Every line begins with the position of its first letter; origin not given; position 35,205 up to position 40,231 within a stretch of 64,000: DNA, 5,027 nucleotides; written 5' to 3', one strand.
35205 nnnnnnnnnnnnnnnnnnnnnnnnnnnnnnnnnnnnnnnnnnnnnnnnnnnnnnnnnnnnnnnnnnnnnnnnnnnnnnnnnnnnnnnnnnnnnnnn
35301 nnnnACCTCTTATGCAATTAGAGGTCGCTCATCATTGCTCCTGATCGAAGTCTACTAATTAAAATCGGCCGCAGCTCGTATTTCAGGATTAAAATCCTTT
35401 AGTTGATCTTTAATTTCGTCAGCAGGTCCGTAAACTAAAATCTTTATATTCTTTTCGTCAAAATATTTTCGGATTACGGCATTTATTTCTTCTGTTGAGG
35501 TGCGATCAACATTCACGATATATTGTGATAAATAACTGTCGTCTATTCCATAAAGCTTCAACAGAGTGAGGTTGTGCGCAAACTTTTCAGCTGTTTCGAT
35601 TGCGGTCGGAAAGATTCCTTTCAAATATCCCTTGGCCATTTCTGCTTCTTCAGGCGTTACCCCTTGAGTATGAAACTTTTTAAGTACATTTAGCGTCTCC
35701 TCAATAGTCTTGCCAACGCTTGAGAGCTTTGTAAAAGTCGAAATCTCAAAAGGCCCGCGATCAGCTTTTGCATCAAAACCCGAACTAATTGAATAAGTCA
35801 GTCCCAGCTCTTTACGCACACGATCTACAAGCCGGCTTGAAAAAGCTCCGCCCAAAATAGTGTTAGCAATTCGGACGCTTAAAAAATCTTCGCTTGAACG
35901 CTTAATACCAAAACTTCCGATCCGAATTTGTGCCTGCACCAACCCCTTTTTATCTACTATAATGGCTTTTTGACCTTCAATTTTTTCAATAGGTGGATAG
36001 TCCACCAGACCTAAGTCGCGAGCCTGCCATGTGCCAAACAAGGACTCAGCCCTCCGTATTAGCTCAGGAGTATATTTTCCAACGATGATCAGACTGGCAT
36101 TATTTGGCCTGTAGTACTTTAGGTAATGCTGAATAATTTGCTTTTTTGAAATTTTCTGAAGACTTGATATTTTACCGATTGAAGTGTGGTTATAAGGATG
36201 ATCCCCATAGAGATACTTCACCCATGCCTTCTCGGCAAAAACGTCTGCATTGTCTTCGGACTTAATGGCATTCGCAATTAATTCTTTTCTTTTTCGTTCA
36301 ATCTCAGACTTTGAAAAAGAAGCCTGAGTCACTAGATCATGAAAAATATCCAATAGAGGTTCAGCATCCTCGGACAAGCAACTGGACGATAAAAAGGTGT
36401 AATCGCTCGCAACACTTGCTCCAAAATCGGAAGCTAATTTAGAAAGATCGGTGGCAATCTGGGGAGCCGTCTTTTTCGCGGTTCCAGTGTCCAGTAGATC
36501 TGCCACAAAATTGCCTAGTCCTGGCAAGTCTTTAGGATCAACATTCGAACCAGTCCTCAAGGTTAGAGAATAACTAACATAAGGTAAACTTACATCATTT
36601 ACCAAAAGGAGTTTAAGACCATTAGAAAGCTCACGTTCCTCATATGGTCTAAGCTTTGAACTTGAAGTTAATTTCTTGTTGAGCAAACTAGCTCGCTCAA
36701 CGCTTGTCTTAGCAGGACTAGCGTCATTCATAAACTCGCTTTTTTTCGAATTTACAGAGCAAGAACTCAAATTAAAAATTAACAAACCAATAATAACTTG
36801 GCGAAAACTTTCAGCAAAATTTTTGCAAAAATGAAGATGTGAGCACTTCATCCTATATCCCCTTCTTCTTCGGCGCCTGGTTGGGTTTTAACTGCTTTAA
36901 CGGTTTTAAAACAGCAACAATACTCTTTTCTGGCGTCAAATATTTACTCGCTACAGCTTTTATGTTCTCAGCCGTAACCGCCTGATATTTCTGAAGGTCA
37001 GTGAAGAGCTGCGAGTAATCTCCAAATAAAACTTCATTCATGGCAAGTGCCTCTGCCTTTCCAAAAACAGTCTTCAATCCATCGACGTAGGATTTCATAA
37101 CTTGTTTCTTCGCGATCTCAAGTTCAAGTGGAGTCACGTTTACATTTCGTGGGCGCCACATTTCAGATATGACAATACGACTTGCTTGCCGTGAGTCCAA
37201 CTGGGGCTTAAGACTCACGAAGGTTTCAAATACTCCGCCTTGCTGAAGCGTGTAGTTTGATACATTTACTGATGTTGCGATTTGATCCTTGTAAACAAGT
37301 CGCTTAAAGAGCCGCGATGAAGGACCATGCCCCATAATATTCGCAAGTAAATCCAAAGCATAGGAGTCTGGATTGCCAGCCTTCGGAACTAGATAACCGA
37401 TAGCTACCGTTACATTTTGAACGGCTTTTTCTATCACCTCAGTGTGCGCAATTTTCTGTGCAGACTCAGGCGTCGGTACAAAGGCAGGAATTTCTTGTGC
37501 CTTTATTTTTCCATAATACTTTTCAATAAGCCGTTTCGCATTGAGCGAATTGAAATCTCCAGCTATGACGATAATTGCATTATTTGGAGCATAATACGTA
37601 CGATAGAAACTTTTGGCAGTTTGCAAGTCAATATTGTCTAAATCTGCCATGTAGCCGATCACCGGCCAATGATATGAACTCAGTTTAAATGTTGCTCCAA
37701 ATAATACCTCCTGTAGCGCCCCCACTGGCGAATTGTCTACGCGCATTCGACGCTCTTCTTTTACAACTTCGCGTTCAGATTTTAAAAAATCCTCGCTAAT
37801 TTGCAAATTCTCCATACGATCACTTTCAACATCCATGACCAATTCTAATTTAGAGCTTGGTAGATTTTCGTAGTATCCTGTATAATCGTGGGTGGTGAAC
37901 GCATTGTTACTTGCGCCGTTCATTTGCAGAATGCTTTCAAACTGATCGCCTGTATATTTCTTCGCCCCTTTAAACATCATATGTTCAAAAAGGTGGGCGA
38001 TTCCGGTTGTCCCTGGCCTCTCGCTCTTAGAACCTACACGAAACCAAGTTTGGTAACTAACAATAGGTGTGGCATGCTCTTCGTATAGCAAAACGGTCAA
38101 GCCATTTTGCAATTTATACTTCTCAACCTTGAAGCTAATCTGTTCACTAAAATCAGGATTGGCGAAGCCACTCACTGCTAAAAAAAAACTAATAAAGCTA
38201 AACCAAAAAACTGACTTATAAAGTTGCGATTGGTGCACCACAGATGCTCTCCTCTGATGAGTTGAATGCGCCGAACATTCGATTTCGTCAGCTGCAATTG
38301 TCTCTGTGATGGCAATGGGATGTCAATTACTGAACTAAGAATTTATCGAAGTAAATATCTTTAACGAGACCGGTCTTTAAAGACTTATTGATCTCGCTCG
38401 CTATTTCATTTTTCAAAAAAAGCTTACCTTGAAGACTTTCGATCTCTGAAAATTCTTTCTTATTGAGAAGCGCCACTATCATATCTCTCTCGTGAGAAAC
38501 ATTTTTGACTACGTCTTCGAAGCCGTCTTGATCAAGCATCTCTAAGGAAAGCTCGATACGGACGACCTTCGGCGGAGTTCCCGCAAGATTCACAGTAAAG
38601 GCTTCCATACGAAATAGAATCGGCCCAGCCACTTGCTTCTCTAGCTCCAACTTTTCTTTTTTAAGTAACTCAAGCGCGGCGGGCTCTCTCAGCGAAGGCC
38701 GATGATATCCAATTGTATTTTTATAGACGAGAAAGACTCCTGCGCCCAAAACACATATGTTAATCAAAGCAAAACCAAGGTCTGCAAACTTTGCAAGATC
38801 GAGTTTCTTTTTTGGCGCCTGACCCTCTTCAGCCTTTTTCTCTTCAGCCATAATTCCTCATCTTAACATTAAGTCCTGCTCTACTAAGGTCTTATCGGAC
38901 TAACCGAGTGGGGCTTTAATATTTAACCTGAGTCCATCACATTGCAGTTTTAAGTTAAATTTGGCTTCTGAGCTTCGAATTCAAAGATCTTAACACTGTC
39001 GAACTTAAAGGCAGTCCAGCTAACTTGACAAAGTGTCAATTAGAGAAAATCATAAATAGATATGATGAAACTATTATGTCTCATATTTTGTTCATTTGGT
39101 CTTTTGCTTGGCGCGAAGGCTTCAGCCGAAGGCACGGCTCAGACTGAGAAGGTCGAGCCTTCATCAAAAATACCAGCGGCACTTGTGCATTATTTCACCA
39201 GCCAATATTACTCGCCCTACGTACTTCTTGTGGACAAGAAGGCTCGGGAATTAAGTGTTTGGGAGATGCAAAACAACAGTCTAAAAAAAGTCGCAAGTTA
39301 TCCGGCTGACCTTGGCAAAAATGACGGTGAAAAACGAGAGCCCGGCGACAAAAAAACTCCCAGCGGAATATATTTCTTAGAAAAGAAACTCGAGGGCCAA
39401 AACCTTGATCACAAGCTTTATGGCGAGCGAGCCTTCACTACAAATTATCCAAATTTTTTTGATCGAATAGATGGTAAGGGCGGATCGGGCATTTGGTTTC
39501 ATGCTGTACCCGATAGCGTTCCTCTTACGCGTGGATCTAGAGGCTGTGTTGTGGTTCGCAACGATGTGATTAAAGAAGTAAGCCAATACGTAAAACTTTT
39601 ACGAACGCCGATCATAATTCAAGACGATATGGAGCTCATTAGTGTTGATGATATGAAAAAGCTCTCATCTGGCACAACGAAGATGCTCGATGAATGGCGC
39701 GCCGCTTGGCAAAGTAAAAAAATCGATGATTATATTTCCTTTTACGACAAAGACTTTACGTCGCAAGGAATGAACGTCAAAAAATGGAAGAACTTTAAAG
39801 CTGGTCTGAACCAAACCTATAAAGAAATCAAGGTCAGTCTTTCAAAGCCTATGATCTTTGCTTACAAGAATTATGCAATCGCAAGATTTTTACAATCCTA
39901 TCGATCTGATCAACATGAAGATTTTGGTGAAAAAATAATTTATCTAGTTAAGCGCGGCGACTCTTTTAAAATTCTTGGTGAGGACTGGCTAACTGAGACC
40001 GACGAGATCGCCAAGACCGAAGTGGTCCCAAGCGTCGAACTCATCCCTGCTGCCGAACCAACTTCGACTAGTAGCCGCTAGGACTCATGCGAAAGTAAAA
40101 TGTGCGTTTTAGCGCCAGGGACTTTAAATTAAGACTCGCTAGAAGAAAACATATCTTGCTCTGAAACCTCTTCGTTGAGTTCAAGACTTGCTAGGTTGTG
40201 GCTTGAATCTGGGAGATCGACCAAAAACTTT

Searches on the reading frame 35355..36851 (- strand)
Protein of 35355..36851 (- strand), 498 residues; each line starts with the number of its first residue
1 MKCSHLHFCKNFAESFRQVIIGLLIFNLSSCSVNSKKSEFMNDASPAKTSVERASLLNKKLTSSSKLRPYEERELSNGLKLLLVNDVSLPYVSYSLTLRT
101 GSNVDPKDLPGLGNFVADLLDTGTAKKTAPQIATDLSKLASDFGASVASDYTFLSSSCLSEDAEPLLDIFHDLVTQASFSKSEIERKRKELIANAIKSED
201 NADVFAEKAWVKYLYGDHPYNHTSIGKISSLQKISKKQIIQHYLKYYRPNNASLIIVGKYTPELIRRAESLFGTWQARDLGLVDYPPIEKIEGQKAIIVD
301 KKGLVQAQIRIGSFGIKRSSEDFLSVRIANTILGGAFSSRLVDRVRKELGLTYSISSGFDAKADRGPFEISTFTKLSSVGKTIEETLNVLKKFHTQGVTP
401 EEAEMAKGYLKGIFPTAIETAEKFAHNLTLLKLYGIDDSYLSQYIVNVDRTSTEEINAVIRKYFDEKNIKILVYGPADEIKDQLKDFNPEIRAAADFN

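Call 71: search_protein_families(library=pfam, proteins=[window:35355-36851:-])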
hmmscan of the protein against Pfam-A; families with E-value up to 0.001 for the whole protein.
window:35355-36851:- (498 aa): 2 families
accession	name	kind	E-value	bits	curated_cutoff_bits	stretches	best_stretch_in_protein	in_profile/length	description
PF05193.26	Peptidase_M16_C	-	5.6e-33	114.8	23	1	233-407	1-178/181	Peptidase M16 inactive domain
PF00675.25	Peptidase_M16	-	2.9e-16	60.1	22.3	1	83-209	4-130/149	Insulinase (Peptidase family M16)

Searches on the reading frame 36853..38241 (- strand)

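Call 88: search_protein_families(library=pfam, proteins=[window:36853-38241:-], max_evalue=0.00001)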
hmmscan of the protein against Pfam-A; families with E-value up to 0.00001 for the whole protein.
window:36853-38241:- (462 aa): 2 families
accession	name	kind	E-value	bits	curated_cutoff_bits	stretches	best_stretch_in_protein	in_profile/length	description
PF05193.26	Peptidase_M16_C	-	2.9e-31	109.2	23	1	204-380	2-180/181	Peptidase M16 inactive domain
PF00675.25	Peptidase_M16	-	2.2e-25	89.7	22.3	1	50-190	2-141/149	Insulinase (Peptidase family M16)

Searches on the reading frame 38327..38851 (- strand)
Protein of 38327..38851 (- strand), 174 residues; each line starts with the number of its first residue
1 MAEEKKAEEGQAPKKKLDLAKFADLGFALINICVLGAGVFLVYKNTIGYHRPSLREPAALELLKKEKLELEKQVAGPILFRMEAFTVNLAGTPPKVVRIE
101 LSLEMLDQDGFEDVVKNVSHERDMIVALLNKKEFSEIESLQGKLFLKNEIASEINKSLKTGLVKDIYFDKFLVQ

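Call 88: search_protein_families(library=pfam, proteins=[window:38327-38851:-], max_evalue=0.00001)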
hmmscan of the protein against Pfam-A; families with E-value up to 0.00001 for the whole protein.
window:38327-38851:- (174 aa): 1 family
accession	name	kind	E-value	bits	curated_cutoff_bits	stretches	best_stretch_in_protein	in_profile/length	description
PF03748.19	FliL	-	3e-16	60.3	24.6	1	81-174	3-103/103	Flagellar basal body-associated protein FliL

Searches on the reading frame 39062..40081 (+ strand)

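Call 88: search_protein_families(library=pfam, proteins=[window:39062-40081:+], max_evalue=0.00001)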
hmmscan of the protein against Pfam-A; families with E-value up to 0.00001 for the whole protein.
window:39062-40081:+ (339 aa): 2 families
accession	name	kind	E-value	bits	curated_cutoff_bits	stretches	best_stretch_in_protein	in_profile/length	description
PF24125.1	Cds6_C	-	8.7e-20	71.5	27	1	207-307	4-110/111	Cds6 C-terminal NTF2-like domain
PF03734.19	YkuD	-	1.2e-15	58.7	23.4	1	52-186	1-146/146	L,D-transpeptidase catalytic domain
